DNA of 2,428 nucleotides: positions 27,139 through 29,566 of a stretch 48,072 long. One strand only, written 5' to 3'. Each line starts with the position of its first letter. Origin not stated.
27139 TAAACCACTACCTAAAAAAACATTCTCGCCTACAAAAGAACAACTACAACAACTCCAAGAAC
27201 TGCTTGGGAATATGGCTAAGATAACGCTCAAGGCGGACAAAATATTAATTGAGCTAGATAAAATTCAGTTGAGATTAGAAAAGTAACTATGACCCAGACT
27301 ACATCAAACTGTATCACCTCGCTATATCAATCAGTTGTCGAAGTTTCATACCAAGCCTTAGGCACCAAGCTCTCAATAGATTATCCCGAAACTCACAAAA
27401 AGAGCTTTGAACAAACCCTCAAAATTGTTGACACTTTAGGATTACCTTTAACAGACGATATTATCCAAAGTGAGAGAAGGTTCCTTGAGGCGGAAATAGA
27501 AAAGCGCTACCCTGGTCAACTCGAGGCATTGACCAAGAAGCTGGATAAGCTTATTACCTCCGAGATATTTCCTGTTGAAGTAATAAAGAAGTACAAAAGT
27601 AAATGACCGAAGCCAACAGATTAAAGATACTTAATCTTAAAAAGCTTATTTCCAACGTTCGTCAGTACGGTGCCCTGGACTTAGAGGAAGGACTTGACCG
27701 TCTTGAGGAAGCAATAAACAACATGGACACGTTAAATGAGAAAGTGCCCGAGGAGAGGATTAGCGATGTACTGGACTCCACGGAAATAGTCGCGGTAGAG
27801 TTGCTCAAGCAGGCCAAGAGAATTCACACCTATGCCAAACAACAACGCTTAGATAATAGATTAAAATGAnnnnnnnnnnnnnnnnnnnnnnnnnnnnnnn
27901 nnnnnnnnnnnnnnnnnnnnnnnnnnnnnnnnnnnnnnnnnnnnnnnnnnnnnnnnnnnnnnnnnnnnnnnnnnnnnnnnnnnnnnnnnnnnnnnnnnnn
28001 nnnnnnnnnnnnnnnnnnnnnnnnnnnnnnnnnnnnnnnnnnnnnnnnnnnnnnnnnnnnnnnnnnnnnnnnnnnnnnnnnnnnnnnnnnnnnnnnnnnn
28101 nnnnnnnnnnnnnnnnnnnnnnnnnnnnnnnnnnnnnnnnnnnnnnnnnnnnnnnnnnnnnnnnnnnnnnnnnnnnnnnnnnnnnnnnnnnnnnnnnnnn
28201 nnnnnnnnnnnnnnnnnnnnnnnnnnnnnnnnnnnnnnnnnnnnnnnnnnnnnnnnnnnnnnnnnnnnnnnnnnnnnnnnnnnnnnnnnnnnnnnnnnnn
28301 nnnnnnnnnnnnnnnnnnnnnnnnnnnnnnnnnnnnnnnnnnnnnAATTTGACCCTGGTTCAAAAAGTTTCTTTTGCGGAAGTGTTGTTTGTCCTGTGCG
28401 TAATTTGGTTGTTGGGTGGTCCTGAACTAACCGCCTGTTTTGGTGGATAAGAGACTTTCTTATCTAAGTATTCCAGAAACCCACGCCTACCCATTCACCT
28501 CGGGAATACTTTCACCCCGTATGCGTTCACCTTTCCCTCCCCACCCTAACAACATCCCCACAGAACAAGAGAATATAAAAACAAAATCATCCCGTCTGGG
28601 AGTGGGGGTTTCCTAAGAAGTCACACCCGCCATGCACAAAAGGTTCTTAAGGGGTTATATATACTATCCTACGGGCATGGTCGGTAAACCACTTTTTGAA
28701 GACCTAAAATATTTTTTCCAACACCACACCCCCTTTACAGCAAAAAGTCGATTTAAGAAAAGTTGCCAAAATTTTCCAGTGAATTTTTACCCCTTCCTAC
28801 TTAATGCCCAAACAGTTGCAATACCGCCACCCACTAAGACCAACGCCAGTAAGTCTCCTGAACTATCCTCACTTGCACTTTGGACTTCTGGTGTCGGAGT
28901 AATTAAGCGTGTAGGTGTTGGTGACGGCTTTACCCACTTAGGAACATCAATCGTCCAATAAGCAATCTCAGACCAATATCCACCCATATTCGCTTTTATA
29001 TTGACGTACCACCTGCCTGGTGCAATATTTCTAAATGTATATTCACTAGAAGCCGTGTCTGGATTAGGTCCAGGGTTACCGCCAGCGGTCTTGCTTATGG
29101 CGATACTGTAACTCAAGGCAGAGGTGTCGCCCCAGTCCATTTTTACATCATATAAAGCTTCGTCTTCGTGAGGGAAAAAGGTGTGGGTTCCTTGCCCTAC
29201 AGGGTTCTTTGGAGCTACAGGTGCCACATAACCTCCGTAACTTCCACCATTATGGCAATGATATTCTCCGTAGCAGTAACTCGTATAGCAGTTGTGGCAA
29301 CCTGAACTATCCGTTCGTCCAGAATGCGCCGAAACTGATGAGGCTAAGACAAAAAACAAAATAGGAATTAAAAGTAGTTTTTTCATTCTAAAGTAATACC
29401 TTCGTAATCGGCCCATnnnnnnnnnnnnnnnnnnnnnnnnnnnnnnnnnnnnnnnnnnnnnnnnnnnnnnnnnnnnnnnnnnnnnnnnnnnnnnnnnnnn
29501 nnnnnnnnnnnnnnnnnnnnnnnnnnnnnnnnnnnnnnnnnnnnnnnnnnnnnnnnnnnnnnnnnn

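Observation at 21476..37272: Integrated element of about 15.7 kb at tRNA-Glu, driven by a large serine recombinase whose ORF reads antisense through the tRNA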

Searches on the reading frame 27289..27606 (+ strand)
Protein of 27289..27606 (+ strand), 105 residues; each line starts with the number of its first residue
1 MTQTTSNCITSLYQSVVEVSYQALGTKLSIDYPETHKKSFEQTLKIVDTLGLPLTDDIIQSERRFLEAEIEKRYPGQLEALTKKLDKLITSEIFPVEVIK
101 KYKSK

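Call 7: search_protein_families(library=pfam, proteins=[window:27289-27606:+], max_evalue=0.01)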
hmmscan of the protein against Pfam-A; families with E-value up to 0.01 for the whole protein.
window:27289-27606:+ (105 aa): 1 family
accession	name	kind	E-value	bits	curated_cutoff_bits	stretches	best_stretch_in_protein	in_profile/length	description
PF19753.4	DUF6240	-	0.0099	15.7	26.6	0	17-71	105-159/276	Family of unknown function (DUF6240)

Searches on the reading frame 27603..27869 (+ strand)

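Call 8: search_protein_families(library=pfam, proteins=[window:27603-27869:+], max_evalue=0.01)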
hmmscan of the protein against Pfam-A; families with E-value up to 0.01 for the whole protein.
window:27603-27869:+ (88 aa): 1 family
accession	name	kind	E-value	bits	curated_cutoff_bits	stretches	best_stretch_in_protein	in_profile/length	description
PF11517.13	Nab2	-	0.0033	18.1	25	1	6-78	17-88/101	Nuclear abundant poly(A) RNA-bind protein 2 (Nab2)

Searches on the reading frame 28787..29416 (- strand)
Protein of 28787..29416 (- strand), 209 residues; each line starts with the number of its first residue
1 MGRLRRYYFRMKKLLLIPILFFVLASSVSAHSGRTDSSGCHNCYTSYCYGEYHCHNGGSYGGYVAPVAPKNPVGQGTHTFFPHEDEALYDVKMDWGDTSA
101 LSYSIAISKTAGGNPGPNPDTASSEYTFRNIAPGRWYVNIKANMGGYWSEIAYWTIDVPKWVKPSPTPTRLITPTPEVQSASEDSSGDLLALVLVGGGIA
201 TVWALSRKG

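Call 8: search_protein_families(library=pfam, proteins=[window:28787-29416:-], max_evalue=0.01)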
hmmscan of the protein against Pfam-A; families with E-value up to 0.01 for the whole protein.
window:28787-29416:- (209 aa): 0 families

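Call 57: search_protein_families(library=phrogs, proteins=[window:28787-29416:-], max_evalue=0.001)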
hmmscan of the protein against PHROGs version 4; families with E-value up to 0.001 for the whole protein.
window:28787-29416:- (209 aa): 1 family
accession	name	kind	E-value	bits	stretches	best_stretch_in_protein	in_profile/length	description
phrog_31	-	tail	4.8e-05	22.3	1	87-178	886-981/1565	central tail fiber J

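Call 88: search_protein_families(library=padloc, proteins=[window:28787-29416:-], max_evalue=0.001)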
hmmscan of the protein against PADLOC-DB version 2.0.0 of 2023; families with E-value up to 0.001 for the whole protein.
window:28787-29416:- (209 aa): 0 families
